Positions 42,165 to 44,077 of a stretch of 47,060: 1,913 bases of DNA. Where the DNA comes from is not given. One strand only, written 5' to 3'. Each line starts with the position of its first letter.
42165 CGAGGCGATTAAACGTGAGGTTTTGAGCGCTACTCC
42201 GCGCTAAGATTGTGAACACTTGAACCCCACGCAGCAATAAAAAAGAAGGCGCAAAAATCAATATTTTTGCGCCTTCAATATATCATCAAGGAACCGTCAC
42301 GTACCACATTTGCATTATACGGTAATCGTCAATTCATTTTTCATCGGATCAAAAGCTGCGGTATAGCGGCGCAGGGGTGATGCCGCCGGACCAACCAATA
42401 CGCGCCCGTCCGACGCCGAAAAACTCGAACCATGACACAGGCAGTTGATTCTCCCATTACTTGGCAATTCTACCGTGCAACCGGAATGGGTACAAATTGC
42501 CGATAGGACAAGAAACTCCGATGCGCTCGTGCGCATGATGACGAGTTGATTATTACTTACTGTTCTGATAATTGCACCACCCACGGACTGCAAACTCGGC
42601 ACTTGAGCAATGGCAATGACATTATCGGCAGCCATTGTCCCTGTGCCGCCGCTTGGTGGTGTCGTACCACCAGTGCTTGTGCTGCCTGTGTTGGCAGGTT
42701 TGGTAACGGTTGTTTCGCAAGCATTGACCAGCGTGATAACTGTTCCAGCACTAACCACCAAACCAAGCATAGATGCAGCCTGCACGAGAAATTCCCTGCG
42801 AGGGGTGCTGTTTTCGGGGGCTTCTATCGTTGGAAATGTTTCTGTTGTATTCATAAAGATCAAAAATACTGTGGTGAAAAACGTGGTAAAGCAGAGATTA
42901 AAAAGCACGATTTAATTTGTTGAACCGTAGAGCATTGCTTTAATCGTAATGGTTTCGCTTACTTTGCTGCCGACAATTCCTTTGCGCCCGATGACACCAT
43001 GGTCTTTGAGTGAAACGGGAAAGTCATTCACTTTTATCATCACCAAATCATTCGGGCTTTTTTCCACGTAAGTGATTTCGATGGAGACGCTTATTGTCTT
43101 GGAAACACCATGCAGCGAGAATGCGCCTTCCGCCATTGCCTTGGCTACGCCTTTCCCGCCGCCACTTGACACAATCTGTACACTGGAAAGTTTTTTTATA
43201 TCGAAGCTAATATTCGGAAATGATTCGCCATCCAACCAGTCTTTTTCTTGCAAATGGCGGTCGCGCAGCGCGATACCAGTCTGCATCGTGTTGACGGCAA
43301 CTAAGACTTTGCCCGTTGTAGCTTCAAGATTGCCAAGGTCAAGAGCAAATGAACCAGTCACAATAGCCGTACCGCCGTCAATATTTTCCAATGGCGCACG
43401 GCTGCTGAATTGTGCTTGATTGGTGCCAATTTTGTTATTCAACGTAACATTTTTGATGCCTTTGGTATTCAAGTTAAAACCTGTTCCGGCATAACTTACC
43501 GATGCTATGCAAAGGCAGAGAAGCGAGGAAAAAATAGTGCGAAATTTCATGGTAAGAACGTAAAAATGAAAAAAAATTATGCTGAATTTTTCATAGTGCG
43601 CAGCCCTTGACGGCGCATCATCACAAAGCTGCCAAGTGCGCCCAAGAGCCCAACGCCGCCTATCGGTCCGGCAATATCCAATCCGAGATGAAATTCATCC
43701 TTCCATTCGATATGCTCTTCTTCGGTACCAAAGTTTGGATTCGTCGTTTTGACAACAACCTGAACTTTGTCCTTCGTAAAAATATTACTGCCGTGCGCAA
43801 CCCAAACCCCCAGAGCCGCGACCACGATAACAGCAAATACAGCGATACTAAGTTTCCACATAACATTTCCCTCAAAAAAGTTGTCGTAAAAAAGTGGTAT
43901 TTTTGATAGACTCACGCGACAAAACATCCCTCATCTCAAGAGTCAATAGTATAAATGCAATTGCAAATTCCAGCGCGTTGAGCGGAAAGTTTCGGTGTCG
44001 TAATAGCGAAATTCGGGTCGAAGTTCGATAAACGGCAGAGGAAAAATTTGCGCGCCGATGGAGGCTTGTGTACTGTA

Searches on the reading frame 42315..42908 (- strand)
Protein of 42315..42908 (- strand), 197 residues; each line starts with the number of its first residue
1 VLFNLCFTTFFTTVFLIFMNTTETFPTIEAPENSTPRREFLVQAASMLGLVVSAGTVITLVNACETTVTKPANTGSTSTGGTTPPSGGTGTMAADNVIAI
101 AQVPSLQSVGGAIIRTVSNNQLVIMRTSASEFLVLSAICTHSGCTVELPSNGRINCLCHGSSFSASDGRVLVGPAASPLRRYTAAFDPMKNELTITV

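Call 3: search_protein_families(library=pfam, proteins=[window:42315-42908:-], max_evalue=0.1)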
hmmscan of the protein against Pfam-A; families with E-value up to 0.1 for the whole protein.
window:42315-42908:- (197 aa): 2 families
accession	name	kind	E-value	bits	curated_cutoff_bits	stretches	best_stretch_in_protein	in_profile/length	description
PF00355.32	Rieske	-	5.2e-12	46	20.3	1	111-182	15-87/88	Rieske [2Fe-2S] domain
PF10399.14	UCR_Fe-S_N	-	2.1e-05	24.3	24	1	30-62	4-36/41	Ubiquitinol-cytochrome C reductase Fe-S subunit TAT signal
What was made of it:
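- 42315..42908 (-): TAT-exported Rieske [2Fe-2S] lipoprotein. It carries RREFL, the lipobox LVNA-C, and the cluster boxes CTHSGC and CLCHGS. The two extra Cys are those of the disulfide seen in bc1/b6f-type Rieske proteins. Pfam Rieske, E 5.2e-12, plus the UCR_Fe-S_N TAT signal (call 3).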

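Call 4: search_protein_families(library=ncbifam, proteins=[window:42315-42908:-], max_evalue=0.1)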
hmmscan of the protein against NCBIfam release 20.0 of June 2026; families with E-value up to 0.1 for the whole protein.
window:42315-42908:- (197 aa): 11 families
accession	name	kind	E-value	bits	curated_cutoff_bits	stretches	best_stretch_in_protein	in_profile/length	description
TIGR01416.1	Rieske_proteo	equivalog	2.1e-11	44.1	97.4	1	124-180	101-161/176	ubiquinol-cytochrome c reductase iron-sulfur subunit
NF045928.1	Cytb6fFeSPetC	equivalog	3.1e-10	39.7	250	1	53-183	26-152/179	cytochrome b6-f complex iron-sulfur subunit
NF010001.0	PRK13474.1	subfamily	2.8e-09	36.6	154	1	122-182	90-150/178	cytochrome b6-f complex iron-sulfur subunit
NF050121.1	bc1_QcrA_actin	exception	1e-08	35.1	275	1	129-180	237-291/319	cytochrome bc1 complex Rieske iron-sulfur subunit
TIGR02694.1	arsenite_ox_S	equivalog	4.7e-06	26.5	95.65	1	133-187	52-108/129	arsenate reductase (azurin) small subunit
NF041174.1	SDX_Thmprot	equivalog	9.3e-06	25.8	170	1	103-178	8-84/109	sulredoxin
NF042948.2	3PPDioc_HcaC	equivalog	8.1e-05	22.9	150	1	102-185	8-92/105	3-phenylpropionate/cinnamic acid dioxygenase ferredoxin subunit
NF007422.0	PRK09965.1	equivalog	0.014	15.4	113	1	115-185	18-90/106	bifunctional 3-phenylpropionate/cinnamic acid dioxygenase ferredoxin subunit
TIGR03171.1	soxL2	equivalog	0.019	14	582.1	1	79-188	162-268/321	Rieske iron-sulfur protein SoxL2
TIGR02377.1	MocE_fam_FeS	subfamily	0.037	14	136.15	1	120-186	24-92/101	MocE family 2Fe-2S type ferredoxin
NF006600.0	PRK09140.1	subfamily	0.038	13.3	207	0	93-143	67-117/210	2-dehydro-3-deoxy-6-phosphogalactonate aldolase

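Call 62: search_solved_structures(query=window:42315-42908:-, max_evalue=0.01)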
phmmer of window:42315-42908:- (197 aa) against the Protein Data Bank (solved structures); distinct sequences matched with E-value up to 0.01: 73 (the best 60 are shown).
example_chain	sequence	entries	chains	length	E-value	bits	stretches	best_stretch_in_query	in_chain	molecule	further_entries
8hn2_A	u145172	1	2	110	1.8e-09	40.9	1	109-189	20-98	Cytochrome b6-f complex iron-sulfur subunit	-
9rk3_A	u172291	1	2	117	3.8e-09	39.9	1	131-186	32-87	Similar to Rieske 2Fe-2S iron sulfur protein (Cytochrome b6-F complex)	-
5cxm_A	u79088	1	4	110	7.4e-09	38.9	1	92-184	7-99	Cytochrome b6/f complex iron-sulfur subunit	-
29ye_A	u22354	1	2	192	1.1e-08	38.3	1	126-186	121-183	Ubiquinol-cytochrome c reductase iron-sulfur subunit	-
1zrt_E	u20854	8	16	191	1.3e-08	38.2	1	126-186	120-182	Ubiquinol-cytochrome c reductase iron-sulfur subunit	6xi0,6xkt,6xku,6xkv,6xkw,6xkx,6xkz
29xz_A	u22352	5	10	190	1.4e-08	38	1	126-186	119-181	Ubiquinol-cytochrome c reductase iron-sulfur subunit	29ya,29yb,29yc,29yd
9rk4_A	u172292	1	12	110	4.6e-08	36.3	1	114-184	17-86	Similar to the Rieske Protein II of bc1 complex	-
1q90_C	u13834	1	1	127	3e-07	33.7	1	121-178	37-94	Cytochrome B6-F complex iron-sulfur subunit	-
2zt9_D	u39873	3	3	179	5.4e-07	32.8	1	88-181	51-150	Cytochrome b6-f complex iron-sulfur subunit 1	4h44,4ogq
1vf5_D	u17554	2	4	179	8.7e-07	32.2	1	84-179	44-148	RIESKE IRON-SULFUR PROTEIN | Cytochrome b6-f complex iron-sulfur subunit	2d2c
1bcc_E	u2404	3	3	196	1.2e-06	31.7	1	121-179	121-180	UBIQUINOL CYTOCHROME C OXIDOREDUCTASE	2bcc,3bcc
7zxy_D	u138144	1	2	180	1.7e-06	31.2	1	89-180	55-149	Cytochrome b6-f complex iron-sulfur subunit 2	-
7r0w_D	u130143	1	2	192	2e-06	31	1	89-179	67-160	Rieske domain, PetC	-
9fks_c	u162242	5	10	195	2.2e-06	30.9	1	128-184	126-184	Ubiquinol-cytochrome c reductase iron-sulfur subunit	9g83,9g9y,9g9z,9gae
2yiu_C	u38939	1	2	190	2.2e-06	30.8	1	128-184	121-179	UBIQUINOL-CYTOCHROME C REDUCTASE IRON-SULFUR SUBUNIT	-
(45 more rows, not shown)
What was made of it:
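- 42315..42908 (-): Best PDB relatives are small b6f/bc1-type Rieske proteins such as 8hn2 and 5cxm (call 62).
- Closest known: Stand-alone bc1/b6f-type Rieske proteins, such as cyanobacterial PetC3. Same: 5cxm and 8hn2 are among the best PDB sequence hits (call 62).
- Its nearest solved relatives are the high-potential bc1/b6f class (call 62). bc1/b6f-type disulfide-bridged Rieske centres usually have positive potentials (established knowledge; nearest relatives in call 62).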

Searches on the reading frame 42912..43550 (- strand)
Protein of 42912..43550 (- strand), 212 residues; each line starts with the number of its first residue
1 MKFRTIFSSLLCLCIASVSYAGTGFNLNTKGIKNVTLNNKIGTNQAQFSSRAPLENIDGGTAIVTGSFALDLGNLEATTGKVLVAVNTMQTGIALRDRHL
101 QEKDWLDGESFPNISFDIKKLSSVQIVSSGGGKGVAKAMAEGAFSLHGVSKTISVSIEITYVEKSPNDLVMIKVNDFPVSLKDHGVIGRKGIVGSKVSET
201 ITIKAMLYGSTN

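Call 3: search_protein_families(library=pfam, proteins=[window:42912-43550:-], max_evalue=0.1)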
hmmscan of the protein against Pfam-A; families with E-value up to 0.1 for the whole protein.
window:42912-43550:- (212 aa): 1 family
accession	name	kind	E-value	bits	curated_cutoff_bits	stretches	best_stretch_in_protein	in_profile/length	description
PF04264.18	YceI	-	2.4e-18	67.4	23.7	1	53-205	18-146/150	YceI-like domain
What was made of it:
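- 42912..43550 (-): YceI-like periplasmic protein, 212 aa, with a signal peptide. Pfam PF04264, E 2.4e-18 (call 3).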

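Call 4: search_protein_families(library=ncbifam, proteins=[window:42912-43550:-], max_evalue=0.1)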
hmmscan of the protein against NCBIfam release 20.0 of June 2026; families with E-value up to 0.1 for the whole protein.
window:42912-43550:- (212 aa): 1 family
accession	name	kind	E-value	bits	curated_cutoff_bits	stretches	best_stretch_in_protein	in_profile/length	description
NF002994.0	PRK03757.1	equivalog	7.5e-10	38.9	232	1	64-160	55-142/191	YceI family protein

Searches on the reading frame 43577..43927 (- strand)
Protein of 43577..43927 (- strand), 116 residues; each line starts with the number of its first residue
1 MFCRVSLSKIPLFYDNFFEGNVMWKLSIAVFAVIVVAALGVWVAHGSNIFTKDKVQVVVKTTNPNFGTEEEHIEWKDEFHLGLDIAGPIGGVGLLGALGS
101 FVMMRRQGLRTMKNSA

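Call 3: search_protein_families(library=pfam, proteins=[window:43577-43927:-], max_evalue=0.1)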
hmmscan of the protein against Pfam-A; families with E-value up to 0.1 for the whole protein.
window:43577-43927:- (116 aa): 0 families

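Call 4: search_protein_families(library=ncbifam, proteins=[window:43577-43927:-], max_evalue=0.1)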
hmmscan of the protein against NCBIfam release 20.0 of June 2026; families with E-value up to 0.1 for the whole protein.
window:43577-43927:- (116 aa): 0 families
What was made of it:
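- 43577..43927 (-): Small conserved protein with N- and C-terminal hydrophobic segments and a conserved FGTE...W..GLD core. The likely true start is M23 (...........). Function unknown. No Pfam or NCBIfam hit (calls 3, 4).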
